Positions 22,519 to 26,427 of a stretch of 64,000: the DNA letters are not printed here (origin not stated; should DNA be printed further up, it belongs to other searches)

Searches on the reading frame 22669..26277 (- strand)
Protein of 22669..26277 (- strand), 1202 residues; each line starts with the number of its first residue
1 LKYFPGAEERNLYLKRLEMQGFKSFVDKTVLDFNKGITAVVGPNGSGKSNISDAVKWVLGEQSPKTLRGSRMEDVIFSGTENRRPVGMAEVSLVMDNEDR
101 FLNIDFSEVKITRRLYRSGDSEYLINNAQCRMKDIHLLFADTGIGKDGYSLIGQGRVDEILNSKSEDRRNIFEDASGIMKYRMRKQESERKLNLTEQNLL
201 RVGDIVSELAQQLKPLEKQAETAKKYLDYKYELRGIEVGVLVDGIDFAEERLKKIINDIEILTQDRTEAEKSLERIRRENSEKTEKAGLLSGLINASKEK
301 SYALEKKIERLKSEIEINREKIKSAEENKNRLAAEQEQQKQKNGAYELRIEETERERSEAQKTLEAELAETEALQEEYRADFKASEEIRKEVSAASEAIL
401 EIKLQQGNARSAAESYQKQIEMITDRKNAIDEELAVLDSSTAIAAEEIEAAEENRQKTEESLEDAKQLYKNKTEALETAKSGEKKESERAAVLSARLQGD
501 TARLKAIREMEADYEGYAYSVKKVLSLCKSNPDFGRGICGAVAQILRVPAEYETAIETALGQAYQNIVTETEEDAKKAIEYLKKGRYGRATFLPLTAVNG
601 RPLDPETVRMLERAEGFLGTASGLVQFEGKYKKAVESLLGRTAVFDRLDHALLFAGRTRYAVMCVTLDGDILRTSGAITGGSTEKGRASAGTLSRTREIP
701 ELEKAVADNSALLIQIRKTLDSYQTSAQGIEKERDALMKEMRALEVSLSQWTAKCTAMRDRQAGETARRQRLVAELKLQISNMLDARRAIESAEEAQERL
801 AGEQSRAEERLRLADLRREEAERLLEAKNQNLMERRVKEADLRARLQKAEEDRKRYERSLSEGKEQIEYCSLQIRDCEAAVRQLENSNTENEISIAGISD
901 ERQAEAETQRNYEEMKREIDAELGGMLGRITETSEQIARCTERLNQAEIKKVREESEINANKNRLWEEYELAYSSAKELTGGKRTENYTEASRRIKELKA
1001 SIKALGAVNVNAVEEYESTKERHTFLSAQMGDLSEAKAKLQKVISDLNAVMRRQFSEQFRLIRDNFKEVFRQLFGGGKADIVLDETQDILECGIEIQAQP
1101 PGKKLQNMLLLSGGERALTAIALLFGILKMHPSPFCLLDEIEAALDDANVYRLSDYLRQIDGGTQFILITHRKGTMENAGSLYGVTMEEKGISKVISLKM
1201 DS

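Call 20: search_protein_families(library=pfam, proteins=[window:22669-26277:-], max_evalue=0.001)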
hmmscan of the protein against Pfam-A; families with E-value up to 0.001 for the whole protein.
window:22669-26277:- (1202 aa): 6 families
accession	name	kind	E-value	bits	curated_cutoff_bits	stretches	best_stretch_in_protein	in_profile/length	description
PF02463.25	SMC_N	-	4.6e-73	245.7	40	1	13-1193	1-219/220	RecF/RecN/SMC N terminal domain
PF06470.18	SMC_hinge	-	3.7e-30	105.1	22.5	1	537-652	3-113/116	SMC proteins Flexible Hinge Domain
PF13304.12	AAA_21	-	2.4e-10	41.4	27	2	37-84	1-53/304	AAA domain, putative AbiEii toxin, Type IV TA system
PF13555.12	AAA_29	-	5.9e-06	26.4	27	1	14-59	1-46/61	P-loop containing region of AAA domain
PF13175.12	AAA_15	-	2.5e-05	24.5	32.1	1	14-474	3-265/374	AAA ATPase domain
PF13476.12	AAA_23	-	3.1e-05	25.2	27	1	16-316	1-194/201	AAA domain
